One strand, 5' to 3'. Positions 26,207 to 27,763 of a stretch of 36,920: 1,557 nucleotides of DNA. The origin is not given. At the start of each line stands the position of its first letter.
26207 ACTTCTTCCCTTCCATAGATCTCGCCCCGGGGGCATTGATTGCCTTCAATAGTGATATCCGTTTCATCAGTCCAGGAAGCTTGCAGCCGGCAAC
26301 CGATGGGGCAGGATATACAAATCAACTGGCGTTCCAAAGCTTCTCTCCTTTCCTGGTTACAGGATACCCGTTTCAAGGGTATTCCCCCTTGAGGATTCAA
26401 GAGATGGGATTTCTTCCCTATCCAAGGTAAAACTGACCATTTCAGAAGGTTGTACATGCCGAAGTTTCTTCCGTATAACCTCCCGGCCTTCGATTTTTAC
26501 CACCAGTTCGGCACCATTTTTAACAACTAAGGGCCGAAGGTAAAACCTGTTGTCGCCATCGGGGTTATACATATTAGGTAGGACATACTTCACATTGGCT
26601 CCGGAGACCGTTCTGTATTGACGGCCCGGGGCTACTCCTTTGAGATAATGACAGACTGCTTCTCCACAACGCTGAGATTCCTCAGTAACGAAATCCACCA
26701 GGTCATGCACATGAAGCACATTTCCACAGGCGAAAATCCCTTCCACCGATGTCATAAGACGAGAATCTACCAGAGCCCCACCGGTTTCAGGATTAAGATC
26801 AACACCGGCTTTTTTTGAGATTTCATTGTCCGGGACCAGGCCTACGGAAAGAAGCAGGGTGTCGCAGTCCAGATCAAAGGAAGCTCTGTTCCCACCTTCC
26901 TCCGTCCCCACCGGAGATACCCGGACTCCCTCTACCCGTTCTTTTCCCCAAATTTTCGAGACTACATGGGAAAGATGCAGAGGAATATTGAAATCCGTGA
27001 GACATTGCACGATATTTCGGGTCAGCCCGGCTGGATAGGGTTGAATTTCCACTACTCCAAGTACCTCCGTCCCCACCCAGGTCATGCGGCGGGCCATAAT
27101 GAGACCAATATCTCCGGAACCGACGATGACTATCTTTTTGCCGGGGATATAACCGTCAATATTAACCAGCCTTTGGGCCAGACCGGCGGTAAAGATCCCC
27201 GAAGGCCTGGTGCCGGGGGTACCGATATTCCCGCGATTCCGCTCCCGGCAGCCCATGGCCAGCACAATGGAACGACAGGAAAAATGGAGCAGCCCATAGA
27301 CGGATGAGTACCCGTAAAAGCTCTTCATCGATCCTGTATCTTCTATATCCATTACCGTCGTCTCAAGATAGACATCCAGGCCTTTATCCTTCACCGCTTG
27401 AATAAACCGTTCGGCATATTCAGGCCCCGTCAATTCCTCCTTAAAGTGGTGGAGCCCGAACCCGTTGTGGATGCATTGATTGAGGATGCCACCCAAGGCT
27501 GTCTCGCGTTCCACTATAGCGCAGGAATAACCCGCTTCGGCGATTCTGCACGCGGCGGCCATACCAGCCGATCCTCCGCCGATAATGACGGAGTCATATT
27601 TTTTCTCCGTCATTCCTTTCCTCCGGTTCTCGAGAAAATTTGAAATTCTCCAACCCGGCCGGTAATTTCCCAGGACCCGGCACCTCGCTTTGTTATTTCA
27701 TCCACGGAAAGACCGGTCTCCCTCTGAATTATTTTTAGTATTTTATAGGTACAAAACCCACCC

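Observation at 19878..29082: Co-directional block joins a GlpA-like G3P dehydrogenase trio to a NuoE/NuoF/NfnB-NuoG electron-bifurcation-type module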

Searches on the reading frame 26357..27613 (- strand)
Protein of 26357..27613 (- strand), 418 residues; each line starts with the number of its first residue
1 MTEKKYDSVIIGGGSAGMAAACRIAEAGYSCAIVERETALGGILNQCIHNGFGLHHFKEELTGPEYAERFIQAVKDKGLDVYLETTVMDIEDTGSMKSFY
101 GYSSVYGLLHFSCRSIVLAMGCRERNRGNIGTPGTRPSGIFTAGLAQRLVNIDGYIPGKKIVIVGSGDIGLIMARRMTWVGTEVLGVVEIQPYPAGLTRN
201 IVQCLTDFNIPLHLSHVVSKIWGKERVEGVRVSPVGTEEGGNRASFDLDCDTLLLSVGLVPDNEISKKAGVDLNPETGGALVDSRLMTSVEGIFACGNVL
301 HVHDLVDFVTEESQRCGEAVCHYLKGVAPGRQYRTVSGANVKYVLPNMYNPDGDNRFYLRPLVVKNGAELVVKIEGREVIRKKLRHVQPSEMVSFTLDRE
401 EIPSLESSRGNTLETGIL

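Call 3: search_protein_families(library=pfam, proteins=[window:26357-27613:-], max_evalue=0.001)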
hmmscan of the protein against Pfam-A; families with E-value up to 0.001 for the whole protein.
window:26357-27613:- (418 aa): 10 families
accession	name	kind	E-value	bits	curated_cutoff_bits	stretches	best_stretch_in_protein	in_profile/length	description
PF07992.20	Pyr_redox_2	-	6.8e-31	108.2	26.1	1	6-300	1-277/291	Pyridine nucleotide-disulphide oxidoreductase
PF00070.33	Pyr_redox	-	6.8e-11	43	22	1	160-233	1-80/82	Pyridine nucleotide-disulphide oxidoreductase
PF00890.30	FAD_binding_2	-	5.6e-09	36.1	20.4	1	7-42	1-36/414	FAD binding domain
PF13450.12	NAD_binding_8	-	2.3e-08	34.6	21.9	1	10-45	1-36/68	NAD(P)-binding Rossmann-like domain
PF12831.13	FAD_oxidored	-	2.3e-08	34.2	27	1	7-78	1-72/416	FAD dependent oxidoreductase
PF03486.20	HI0933_like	-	5e-07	29.9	50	0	7-41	2-36/244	HI0933-like protein Rossmann domain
PF13738.12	Pyr_redox_3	-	2.1e-06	27.6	30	0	9-38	1-31/305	Pyridine nucleotide-disulphide oxidoreductase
PF01266.30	DAO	-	6.9e-06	26.3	27.9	1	7-41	1-35/353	FAD dependent oxidoreductase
PF01946.23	Thi4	-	2.8e-05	23.9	26.2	1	6-42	18-55/235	Thi4 family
PF01494.25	FAD_binding_3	-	0.00081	19.2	22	0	6-38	2-34/349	FAD binding domain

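Call 6: search_protein_families(library=ncbifam, proteins=[window:26357-27613:-], max_evalue=0.00001)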
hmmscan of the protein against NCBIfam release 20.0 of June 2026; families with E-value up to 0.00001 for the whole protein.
window:26357-27613:- (418 aa): 59 families (the best 25 are shown)
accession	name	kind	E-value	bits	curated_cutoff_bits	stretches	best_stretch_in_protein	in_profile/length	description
TIGR01292.1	TRX_reduct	equivalog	1.4e-26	93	343.45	1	6-301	1-276/300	thioredoxin-disulfide reductase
TIGR03140.1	AhpF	equivalog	9.4e-20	70.6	502.9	1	3-301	210-488/515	alkyl hydroperoxide reductase subunit F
TIGR01350.1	lipoamide_DH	equivalog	6.5e-18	64.7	408.8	2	159-321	171-330/461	dihydrolipoyl dehydrogenase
TIGR01372.1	soxA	subfamily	2.8e-17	61.8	1164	1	7-265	170-426/996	sarcosine oxidase subunit alpha family protein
NF009410.0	PRK12771.1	subfamily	3.2e-15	55.7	516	1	9-327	142-448/566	NAD(P)-binding protein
NF004776.0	PRK06116.1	equivalog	2.9e-13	49.6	480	1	3-43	2-41/450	glutathione-disulfide reductase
TIGR01317.1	GOGAT_sm_gam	subfamily_domain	3.3e-13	49.3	447.7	0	9-50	147-188/485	glutamate synthase small subunit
TIGR03385.1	CoA_CoA_reduc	equivalog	4.3e-13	48.8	578.8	1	9-306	3-289/439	CoA-disulfide reductase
NF009409.0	PRK12770.1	subfamily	4.8e-13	48.9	343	1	244-328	270-354/360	putative glutamate synthase subunit beta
TIGR01421.1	gluta_reduc_1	equivalog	6.1e-13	48.8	556.15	0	4-43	1-39/450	glutathione-disulfide reductase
NF042949.2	3PPDioc_HcaD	equivalog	1.7e-12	46.8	450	1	115-301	101-277/386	3-phenylpropionate/cinnamic acid dioxygenase ferredoxin--NAD(+) reductase subunit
TIGR01316.1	gltA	equivalog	2.1e-12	46.6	471.75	1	158-324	272-449/449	NADPH-dependent glutamate synthase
TIGR02053.1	MerA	equivalog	3.4e-12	46.1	454.45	1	156-311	166-319/465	mercury(II) reductase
NF004943.0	PRK06292.2-1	equivalog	1.1e-11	44.2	432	1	159-300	172-308/456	dihydrolipoyl dehydrogenase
NF004991.0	PRK06370.1-3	subfamily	1.7e-11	43.4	620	0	159-300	203-342/509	FAD-containing oxidoreductase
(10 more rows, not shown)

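Call 38: find_related_loci(query=A2, collection=metagenome_contigs, flank=10000)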
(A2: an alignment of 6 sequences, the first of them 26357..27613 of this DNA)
Query A2 (418 aa) in metagenome_contigs; peptide patterns used: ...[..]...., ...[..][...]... (x = any residue, [..] = any of these).
600 stretches matched a pattern (row limit reached: there are more); 586 encode a relative of the query (tblastn E <= 1e-3); the best 80 are kept; 80 distinct loci.
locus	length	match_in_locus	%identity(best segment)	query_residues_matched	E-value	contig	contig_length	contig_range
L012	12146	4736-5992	64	1-418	0e+0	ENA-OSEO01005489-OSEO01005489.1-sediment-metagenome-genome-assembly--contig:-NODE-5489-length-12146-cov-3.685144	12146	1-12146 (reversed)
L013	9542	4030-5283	56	1-417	5e-159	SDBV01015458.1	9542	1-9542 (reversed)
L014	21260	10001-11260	59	1-417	1e-155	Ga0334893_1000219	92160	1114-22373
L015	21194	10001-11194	50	25-418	5e-128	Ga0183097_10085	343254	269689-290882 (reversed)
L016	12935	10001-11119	51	33-405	3e-124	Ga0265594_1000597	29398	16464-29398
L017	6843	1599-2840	49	6-416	4e-124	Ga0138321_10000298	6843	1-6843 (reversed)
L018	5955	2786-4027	49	5-406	6e-124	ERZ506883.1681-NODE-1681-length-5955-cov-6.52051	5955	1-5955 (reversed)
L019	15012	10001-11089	53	33-392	2e-123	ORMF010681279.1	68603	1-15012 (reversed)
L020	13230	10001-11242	49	5-406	2e-123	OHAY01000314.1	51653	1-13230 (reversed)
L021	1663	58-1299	49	5-406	2e-132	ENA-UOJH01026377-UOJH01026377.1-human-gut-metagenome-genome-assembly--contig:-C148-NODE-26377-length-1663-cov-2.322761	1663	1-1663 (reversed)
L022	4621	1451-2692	49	5-406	2e-122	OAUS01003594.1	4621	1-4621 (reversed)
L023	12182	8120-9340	49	1-413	5e-121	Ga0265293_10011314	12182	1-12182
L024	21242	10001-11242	49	5-406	5e-121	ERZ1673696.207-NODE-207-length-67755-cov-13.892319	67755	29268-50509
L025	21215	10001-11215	50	6-411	5e-121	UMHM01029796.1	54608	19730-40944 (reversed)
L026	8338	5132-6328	51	5-399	8e-121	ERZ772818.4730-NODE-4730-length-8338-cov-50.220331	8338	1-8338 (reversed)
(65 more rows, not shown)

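Call 56: search_solved_structures(query=window:26357-27613:-, max_evalue=1e-8)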
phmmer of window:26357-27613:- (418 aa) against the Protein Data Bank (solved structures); distinct sequences matched with E-value up to 1e-8: 23.
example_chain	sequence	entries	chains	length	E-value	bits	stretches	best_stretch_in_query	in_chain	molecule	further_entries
3cty_A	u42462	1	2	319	1.1e-17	67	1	3-301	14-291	Thioredoxin reductase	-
7jyp_A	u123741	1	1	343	3e-17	65.6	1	5-309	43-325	Thioredoxin reductase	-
4fx9_A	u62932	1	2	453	3.8e-15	58.7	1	6-304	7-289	Coenzyme A disulfide reductase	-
3kd9_A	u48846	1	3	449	7e-15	57.8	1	8-304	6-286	Coenzyme A disulfide reductase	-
5l1n_A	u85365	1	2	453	7.2e-15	57.8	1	6-304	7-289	Coenzyme A disulfide reductase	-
5uth_A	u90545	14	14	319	1.1e-12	50.5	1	5-316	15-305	Thioredoxin reductase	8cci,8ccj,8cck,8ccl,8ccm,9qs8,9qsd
5mh4_A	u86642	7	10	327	2e-12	49.7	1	1-301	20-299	Thioredoxin reductase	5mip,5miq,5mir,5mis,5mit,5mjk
5uwy_A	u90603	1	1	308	2.1e-12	49.6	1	5-326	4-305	Thioredoxin reductase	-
2q7v_A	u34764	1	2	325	2.7e-12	49.3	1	3-300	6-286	Thioredoxin reductase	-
4gcm_A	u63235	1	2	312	9.8e-12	47.4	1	1-301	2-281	Thioredoxin reductase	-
7aaw_A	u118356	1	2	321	1.3e-11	47.1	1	3-325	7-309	Thioredoxin reductase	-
4zn0_A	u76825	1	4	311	4.5e-11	45.2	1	5-299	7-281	Thioredoxin reductase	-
6pfz_D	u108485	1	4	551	6.4e-11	44.7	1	8-303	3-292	NADH oxidase (NoxA-3)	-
1ojt_A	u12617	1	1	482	8.1e-11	44.4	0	156-333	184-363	SURFACE PROTEIN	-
1bhy_A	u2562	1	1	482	8.2e-11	44.4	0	156-333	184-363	P64K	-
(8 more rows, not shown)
